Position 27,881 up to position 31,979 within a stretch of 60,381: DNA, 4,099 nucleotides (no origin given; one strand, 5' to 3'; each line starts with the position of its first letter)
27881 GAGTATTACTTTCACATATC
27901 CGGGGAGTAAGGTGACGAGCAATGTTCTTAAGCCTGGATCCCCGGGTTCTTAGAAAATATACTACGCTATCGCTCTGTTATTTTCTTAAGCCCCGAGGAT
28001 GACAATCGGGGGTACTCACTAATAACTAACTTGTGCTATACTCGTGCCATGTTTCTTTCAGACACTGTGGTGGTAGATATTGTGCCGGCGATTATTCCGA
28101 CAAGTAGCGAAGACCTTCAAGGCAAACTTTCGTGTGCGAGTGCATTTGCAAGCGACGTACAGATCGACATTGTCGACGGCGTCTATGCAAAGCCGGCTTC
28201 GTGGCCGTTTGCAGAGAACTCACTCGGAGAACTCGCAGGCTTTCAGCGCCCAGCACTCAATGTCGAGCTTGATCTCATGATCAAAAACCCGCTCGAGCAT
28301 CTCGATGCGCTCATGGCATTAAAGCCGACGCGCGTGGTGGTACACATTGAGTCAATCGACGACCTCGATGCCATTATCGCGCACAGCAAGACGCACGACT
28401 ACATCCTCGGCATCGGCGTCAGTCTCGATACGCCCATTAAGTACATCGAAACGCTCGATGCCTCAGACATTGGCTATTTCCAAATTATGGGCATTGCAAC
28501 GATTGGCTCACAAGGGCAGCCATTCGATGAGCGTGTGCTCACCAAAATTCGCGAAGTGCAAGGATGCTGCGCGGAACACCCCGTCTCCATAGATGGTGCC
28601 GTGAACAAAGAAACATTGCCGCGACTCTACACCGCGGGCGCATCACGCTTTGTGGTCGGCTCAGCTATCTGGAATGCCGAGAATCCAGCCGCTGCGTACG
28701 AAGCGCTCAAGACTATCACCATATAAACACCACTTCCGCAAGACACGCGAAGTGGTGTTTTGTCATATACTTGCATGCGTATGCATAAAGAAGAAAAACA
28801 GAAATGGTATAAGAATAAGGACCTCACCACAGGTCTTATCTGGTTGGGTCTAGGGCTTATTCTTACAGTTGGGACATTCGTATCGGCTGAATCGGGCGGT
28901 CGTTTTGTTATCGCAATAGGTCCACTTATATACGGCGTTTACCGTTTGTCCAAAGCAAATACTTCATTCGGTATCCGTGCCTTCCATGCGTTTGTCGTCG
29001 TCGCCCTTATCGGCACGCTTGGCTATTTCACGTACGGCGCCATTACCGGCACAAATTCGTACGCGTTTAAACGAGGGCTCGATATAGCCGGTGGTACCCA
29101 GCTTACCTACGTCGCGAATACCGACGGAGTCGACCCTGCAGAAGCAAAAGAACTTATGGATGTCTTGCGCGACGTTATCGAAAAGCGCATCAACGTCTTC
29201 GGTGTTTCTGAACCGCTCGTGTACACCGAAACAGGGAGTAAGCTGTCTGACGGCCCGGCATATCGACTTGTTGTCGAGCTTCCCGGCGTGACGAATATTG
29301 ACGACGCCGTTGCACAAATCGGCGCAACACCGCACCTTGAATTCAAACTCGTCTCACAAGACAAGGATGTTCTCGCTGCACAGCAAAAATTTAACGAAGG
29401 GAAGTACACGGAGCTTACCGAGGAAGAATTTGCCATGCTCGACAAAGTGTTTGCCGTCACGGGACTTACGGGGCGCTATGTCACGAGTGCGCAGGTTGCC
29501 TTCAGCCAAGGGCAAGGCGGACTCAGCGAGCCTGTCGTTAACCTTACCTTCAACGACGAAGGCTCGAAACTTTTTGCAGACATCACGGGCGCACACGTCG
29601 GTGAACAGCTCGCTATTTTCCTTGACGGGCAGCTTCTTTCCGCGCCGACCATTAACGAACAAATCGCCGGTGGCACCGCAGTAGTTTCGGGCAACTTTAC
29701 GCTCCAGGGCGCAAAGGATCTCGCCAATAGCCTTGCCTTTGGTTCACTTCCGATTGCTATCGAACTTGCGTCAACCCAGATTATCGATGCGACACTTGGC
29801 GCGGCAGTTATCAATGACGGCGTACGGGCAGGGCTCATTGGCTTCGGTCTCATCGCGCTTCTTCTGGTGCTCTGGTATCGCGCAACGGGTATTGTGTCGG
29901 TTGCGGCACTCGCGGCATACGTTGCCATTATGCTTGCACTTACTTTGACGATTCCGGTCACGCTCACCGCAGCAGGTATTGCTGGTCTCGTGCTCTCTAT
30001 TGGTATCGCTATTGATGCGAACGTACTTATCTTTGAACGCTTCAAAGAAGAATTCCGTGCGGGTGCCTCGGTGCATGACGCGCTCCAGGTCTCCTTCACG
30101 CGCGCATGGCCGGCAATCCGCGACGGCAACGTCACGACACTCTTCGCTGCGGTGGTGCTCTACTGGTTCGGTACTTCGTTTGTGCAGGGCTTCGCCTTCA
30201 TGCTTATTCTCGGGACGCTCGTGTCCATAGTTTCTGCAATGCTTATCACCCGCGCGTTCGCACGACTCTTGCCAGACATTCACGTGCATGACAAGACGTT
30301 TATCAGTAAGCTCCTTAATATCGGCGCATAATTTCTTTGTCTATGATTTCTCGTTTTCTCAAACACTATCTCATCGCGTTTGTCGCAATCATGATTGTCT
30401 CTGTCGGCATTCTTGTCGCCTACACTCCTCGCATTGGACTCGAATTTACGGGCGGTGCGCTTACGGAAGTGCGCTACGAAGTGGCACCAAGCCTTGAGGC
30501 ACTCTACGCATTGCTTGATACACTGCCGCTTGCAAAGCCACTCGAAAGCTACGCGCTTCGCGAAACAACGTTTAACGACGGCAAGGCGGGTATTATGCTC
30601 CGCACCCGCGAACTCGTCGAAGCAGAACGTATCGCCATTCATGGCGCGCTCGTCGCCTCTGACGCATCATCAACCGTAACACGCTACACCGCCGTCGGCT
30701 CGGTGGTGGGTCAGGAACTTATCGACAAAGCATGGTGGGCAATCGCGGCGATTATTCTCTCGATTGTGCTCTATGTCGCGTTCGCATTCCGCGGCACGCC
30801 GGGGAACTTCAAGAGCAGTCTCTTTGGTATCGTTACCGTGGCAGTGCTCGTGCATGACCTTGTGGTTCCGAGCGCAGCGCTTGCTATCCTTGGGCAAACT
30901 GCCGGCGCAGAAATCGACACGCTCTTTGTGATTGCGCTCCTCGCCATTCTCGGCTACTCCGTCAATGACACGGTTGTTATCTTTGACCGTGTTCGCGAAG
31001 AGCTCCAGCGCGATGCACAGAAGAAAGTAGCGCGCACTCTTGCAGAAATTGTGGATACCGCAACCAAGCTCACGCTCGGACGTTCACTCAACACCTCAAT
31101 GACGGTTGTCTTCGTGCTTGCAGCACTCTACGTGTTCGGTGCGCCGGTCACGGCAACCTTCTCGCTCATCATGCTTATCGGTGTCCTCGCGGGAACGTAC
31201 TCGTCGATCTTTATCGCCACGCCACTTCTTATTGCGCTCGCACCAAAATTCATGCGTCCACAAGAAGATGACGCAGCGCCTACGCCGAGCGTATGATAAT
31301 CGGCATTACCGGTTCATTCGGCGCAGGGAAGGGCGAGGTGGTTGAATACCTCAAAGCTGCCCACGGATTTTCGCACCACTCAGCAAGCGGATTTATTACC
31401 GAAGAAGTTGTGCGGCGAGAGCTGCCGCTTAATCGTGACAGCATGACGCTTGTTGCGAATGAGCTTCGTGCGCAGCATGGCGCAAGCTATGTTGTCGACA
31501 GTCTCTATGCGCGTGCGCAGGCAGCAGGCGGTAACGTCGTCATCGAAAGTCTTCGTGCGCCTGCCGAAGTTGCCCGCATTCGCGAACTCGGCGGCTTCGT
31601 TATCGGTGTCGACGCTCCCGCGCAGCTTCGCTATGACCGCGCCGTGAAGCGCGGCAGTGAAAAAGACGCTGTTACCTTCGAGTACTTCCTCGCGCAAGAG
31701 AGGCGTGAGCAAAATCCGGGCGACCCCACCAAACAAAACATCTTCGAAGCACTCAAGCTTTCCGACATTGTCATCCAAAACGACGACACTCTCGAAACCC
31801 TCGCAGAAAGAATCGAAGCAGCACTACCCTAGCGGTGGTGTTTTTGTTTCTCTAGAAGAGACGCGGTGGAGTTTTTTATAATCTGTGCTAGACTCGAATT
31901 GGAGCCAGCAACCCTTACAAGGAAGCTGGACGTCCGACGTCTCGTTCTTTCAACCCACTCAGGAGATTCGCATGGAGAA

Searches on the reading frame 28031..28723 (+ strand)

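Call 61: search_protein_families(library=pfam, proteins=[window:28031-28723:+], max_evalue=0.001)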
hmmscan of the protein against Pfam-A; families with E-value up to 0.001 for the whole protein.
window:28031-28723:+ (231 aa): 1 family
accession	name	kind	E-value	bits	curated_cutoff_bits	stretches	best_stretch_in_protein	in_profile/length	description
PF00834.25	Ribul_P_3_epim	-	6.6e-21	75.1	21.1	1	18-214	3-198/198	Ribulose-phosphate 3 epimerase family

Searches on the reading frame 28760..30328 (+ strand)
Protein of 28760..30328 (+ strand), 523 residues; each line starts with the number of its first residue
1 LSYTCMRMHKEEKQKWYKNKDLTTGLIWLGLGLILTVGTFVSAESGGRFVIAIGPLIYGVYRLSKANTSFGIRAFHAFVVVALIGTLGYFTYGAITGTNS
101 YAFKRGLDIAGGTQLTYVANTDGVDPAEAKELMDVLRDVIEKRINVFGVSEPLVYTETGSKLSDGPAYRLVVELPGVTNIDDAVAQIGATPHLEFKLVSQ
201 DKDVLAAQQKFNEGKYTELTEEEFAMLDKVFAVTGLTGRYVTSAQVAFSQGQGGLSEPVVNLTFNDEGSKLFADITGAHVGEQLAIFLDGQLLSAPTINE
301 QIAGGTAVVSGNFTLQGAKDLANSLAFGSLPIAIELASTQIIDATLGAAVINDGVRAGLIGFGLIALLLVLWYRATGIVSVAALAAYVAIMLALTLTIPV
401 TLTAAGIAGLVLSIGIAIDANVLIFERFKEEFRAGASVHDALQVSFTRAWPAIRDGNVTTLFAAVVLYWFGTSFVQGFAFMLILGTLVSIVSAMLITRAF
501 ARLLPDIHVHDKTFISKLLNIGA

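Call 11: search_protein_families(library=pfam, proteins=[window:28760-30328:+], max_evalue=0.001)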
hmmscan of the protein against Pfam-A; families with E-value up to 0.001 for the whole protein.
window:28760-30328:+ (523 aa): 4 families
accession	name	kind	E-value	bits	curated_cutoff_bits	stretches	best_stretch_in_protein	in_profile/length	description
PF22599.2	SecDF_P1_head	-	1.7e-28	99.2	27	1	233-332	18-114/114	SecDF, P1 head subdomain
PF02355.23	SecD_SecF_C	-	1.6e-14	54.2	20.5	1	334-502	13-184/189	Protein export membrane protein SecD/SecF, C-terminal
PF21760.3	SecD_1st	-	3.6e-13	49.2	27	1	136-199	4-59/60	Protein translocase subunit SecDF, P1 domain, N-terminal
PF03176.21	MMPL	-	2.6e-06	27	20.5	1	331-496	122-294/333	MMPL family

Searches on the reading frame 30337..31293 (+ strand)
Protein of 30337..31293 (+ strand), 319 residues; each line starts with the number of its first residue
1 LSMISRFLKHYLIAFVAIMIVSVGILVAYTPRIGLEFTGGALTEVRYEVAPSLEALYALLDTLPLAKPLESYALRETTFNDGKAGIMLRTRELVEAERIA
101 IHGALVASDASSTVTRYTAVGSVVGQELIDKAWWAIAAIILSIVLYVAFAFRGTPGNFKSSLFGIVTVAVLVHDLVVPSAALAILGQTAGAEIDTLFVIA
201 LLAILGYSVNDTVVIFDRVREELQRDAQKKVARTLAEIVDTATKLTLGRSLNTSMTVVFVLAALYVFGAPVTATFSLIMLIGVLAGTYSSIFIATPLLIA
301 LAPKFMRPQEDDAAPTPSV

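Call 11: search_protein_families(library=pfam, proteins=[window:30337-31293:+], max_evalue=0.001)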
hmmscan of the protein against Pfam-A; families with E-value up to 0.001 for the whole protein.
window:30337-31293:+ (319 aa): 1 family
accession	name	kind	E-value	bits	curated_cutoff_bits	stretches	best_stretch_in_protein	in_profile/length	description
PF02355.23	SecD_SecF_C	-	2e-48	164.7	20.5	1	109-301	10-186/189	Protein export membrane protein SecD/SecF, C-terminal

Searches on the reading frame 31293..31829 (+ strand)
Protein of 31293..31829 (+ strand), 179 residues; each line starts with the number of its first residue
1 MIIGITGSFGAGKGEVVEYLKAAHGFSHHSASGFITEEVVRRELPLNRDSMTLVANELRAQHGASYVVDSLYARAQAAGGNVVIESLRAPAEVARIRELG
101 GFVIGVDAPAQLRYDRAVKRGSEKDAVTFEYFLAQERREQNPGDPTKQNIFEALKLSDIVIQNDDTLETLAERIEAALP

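Call 11: search_protein_families(library=pfam, proteins=[window:31293-31829:+], max_evalue=0.001)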
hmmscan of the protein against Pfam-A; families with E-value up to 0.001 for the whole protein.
window:31293-31829:+ (179 aa): 2 families
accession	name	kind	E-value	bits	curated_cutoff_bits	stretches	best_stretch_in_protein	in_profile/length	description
PF13238.12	AAA_18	-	5.8e-12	46.6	29.4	1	3-126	1-117/128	AAA domain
PF13207.12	AAA_17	-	9.2e-08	32.9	27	1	7-119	2-121/136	AAA domain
